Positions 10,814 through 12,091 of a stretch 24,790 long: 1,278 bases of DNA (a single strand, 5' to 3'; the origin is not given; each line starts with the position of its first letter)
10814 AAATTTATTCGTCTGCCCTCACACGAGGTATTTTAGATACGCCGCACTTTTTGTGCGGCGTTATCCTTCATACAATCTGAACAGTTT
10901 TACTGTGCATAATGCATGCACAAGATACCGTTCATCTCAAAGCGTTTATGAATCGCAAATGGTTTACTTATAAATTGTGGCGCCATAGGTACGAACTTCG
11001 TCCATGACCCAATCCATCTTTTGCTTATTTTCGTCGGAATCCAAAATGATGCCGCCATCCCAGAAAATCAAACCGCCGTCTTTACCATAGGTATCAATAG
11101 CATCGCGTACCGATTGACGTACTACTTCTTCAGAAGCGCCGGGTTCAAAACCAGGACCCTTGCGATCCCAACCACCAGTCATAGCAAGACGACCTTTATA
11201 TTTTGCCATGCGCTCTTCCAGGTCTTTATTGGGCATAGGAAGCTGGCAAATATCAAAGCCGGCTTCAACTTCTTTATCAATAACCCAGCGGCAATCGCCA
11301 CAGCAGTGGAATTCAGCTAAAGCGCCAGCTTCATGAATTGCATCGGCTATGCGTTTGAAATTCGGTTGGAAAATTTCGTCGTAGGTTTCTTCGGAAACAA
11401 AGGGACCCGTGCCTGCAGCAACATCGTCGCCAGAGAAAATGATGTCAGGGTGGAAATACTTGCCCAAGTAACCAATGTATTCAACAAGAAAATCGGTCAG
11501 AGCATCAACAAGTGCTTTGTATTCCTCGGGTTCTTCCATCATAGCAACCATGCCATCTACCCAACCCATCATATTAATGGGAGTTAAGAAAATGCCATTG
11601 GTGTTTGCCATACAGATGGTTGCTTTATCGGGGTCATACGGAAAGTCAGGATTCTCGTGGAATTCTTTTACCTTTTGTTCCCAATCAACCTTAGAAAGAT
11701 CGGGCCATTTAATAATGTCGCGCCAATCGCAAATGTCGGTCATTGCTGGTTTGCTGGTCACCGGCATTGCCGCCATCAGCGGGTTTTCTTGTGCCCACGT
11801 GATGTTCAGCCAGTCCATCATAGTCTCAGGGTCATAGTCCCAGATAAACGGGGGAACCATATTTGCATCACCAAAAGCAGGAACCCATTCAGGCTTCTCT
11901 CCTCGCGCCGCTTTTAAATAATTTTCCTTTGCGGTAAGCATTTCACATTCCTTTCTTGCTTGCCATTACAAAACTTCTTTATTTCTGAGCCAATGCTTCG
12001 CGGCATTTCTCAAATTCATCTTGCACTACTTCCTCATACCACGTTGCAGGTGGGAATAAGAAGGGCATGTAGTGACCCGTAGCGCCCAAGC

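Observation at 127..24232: One locus joins O-demethylase-like URO-D-fold enzymes with three dehydroxylase/transhydroxylase-type Mo enzymes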

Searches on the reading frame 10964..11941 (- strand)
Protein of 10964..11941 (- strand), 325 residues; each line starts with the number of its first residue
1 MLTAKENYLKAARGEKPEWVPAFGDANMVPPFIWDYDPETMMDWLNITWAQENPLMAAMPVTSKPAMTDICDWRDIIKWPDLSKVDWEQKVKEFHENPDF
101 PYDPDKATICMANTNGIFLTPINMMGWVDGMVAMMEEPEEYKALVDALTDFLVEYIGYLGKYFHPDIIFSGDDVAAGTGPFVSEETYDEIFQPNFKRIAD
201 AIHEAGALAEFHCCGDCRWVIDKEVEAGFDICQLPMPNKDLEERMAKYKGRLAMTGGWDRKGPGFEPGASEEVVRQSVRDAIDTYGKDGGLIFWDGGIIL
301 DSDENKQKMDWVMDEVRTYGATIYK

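Call 4: search_protein_families(library=pfam, proteins=[window:10964-11941:-])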
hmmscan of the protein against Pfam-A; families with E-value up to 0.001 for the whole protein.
window:10964-11941:- (325 aa): 1 family
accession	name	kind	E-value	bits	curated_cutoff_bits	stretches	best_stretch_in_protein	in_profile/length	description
PF01208.23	URO-D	-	4.5e-12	46.1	23.9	1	109-317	138-344/346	Uroporphyrinogen decarboxylase (URO-D)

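Call 6: search_protein_families(library=ncbifam, proteins=[window:10964-11941:-], max_evalue=0.01)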
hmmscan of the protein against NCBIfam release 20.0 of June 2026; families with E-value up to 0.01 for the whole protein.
window:10964-11941:- (325 aa): 4 families
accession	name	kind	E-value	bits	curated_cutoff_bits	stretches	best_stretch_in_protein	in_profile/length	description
NF004889.0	PRK06252.1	subfamily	3.7e-08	32.7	244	1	112-230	143-255/340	methylcobalamin:coenzyme M methyltransferase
TIGR01463.1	mtaA_cmuA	subfamily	7.9e-07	28.6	235.4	1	131-231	161-258/340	MtaA/CmuA family methyltransferase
NF040654.1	MtaA_Meth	equivalog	2.1e-06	26.9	400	1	122-254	151-277/337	methylcobamide:CoM methyltransferase MtaA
NF041608.1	methylcob_mtaseMtbA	equivalog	0.0021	17.2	600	1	131-228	161-255/339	methylcobamide:CoM methyltransferase MtbA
